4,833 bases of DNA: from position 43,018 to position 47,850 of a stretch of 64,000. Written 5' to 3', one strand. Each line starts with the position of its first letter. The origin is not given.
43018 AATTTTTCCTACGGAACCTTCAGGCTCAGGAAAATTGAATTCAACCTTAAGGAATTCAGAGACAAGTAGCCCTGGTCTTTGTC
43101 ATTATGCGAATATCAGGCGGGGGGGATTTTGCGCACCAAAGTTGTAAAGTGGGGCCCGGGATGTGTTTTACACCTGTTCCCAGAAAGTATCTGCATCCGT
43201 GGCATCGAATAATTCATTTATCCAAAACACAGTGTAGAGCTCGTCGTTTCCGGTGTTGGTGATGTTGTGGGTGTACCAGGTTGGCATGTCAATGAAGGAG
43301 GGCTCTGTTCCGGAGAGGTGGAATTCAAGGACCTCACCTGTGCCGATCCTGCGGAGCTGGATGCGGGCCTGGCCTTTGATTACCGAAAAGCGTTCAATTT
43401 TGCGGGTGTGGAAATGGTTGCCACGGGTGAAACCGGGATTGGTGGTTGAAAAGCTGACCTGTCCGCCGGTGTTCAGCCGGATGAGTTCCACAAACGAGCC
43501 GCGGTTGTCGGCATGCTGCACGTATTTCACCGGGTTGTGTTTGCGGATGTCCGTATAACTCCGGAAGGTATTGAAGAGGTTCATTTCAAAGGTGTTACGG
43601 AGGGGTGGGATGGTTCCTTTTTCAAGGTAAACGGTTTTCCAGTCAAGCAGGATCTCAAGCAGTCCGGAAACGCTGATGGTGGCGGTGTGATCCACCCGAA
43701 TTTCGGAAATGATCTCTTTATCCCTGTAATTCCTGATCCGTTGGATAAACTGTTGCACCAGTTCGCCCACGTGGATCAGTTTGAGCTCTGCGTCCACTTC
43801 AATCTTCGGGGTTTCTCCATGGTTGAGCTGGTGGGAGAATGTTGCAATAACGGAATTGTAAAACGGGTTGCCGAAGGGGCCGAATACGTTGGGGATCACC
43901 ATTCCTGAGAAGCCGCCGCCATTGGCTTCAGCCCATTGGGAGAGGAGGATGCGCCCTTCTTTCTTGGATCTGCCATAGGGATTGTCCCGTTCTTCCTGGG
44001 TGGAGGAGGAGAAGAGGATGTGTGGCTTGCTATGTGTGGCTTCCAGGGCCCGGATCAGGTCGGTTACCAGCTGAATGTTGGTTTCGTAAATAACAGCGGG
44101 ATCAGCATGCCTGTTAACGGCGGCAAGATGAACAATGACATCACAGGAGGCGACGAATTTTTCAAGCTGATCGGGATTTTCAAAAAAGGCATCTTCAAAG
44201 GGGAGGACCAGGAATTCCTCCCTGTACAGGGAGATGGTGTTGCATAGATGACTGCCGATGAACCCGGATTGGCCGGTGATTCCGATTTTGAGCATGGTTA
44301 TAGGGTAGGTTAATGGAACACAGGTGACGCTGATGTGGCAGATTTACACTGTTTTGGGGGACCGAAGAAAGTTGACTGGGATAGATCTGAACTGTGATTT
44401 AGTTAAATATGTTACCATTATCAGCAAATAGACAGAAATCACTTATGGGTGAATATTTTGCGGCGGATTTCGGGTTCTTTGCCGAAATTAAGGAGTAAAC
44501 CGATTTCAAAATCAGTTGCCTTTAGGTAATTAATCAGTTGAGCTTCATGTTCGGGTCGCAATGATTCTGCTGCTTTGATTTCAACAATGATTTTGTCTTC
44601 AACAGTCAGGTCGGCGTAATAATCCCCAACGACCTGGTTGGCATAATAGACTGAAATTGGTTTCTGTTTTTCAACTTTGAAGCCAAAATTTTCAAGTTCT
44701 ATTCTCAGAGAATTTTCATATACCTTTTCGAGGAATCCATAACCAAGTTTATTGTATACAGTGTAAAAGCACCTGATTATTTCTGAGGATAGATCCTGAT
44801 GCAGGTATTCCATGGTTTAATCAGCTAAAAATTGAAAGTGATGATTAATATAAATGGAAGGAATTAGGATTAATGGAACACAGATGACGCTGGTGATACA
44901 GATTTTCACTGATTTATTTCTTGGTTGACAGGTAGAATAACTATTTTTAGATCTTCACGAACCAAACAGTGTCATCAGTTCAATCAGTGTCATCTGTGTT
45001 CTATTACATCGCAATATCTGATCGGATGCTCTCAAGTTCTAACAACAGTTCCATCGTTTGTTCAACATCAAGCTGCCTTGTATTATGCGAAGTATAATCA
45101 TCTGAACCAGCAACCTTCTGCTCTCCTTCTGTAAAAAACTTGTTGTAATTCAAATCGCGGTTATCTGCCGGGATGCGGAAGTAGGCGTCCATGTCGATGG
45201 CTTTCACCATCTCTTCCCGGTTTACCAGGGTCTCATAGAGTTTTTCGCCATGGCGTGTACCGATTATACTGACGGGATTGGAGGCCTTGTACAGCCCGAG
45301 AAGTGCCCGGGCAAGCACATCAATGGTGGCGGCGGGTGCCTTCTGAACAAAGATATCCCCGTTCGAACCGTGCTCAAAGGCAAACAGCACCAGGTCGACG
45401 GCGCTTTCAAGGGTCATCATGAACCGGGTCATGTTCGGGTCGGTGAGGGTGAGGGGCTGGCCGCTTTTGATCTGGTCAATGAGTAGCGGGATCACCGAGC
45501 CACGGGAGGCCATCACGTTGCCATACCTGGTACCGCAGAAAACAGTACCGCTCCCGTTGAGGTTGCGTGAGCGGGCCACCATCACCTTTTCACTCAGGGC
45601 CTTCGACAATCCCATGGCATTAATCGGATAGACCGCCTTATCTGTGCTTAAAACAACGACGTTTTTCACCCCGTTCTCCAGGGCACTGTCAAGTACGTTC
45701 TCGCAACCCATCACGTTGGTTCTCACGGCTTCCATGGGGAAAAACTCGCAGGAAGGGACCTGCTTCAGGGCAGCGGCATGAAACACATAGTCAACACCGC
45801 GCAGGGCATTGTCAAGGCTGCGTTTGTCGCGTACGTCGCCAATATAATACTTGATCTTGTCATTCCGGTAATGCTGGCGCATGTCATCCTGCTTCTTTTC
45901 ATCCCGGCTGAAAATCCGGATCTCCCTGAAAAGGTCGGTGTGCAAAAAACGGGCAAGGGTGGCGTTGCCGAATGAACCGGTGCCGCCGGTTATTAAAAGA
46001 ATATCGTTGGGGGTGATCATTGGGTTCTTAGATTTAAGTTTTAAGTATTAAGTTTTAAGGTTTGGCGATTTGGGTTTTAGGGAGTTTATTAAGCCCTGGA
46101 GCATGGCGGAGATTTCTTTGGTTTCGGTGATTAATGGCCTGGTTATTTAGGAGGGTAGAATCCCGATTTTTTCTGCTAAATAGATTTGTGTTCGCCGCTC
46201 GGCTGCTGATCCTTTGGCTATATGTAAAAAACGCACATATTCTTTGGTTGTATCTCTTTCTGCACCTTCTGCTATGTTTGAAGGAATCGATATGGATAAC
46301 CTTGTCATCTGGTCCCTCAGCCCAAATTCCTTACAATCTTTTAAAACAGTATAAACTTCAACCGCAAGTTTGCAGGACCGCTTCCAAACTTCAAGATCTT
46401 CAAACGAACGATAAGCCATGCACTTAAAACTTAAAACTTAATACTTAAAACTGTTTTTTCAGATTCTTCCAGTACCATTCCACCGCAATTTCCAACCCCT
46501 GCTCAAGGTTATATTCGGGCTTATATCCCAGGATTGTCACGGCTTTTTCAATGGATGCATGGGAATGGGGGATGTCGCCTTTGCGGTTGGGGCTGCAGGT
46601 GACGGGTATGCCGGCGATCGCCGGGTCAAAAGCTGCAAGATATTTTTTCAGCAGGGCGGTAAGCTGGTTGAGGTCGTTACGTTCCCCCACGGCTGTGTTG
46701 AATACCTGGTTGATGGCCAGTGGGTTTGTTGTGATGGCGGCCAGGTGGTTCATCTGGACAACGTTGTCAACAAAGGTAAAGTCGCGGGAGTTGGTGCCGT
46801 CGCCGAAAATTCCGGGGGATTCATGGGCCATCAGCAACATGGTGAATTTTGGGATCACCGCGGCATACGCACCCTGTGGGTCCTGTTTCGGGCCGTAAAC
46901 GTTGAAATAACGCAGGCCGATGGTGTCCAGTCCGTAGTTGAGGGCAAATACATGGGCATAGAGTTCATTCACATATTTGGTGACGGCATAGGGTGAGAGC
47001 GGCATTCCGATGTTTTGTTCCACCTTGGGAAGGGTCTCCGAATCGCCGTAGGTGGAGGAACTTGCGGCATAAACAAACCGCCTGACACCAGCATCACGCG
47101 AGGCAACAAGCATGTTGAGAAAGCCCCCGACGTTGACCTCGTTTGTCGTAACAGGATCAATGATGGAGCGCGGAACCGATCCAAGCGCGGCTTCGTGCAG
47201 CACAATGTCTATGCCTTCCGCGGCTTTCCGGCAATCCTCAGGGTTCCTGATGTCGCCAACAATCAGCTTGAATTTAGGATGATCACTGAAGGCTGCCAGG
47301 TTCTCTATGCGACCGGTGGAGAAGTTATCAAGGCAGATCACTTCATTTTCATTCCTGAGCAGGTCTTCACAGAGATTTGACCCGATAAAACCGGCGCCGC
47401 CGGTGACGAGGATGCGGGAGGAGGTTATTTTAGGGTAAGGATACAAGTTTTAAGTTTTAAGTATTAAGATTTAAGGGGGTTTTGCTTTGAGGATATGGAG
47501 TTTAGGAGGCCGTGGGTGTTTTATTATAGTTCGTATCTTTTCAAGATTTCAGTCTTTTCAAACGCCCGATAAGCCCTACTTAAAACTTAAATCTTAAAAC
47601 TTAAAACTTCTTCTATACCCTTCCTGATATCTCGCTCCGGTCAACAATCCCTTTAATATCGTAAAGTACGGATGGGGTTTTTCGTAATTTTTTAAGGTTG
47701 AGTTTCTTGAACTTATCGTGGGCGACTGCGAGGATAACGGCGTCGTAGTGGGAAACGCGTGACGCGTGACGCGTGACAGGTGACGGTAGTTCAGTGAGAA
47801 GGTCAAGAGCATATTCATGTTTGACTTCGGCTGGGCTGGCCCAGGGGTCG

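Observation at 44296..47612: Every gene junction of the tviB-tviC-fnlA-fnlB operon holds a hairpin-bounded single-gene cassette or its decayed shell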

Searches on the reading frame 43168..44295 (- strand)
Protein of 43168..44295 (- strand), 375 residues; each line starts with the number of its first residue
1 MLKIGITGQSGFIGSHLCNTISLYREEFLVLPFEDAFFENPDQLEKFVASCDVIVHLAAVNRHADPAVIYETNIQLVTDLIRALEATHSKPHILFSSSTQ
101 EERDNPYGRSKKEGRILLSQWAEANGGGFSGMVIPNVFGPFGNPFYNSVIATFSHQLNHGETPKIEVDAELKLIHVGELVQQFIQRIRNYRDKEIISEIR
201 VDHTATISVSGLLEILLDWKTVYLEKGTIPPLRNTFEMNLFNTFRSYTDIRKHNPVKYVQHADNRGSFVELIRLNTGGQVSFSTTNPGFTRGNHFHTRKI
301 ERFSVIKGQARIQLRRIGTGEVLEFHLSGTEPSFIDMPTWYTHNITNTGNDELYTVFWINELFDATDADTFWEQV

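Call 4: search_protein_families(library=pfam, proteins=[window:43168-44295:-])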
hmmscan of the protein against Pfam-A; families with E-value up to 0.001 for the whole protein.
window:43168-44295:- (375 aa): 4 families
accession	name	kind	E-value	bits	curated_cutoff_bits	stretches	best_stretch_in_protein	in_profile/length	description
PF14667.12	Polysacc_synt_C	-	1.3e-48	164.1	28.7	1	261-371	1-111/111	Polysaccharide biosynthesis C-terminal domain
PF01370.27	Epimerase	-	2.8e-19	70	20.9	1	6-192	3-230/240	NAD dependent epimerase/dehydratase family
PF16363.11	GDP_Man_Dehyd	-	5.2e-06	26.6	27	0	96-191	142-241/332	GDP-mannose 4,6 dehydratase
PF07993.18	NAD_binding_4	-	0.0002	21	20.1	0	41-101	79-141/258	Male sterility protein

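Call 5: search_protein_families(library=ncbifam, proteins=[window:43168-44295:-])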
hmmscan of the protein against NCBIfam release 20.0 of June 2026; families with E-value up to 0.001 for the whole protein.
window:43168-44295:- (375 aa): 2 families
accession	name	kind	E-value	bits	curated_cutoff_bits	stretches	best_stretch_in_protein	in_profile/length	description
NF047837.1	UDPAcbARedWbcJ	equivalog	1.6e-71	241.2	500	1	3-372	2-365/372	UDP-2-acetamido-2,6-beta-L-arabino-hexul-4-ose reductase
TIGR01179.1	galE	equivalog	8.6e-05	21.5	262.3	0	50-99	70-122/332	UDP-glucose 4-epimerase GalE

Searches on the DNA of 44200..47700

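Call 62: search_rna_families(source=window, start=44200, end=47700, threshold=evalue, max_evalue=1)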
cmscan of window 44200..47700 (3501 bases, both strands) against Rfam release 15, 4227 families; matches with E-value up to 1: 0.
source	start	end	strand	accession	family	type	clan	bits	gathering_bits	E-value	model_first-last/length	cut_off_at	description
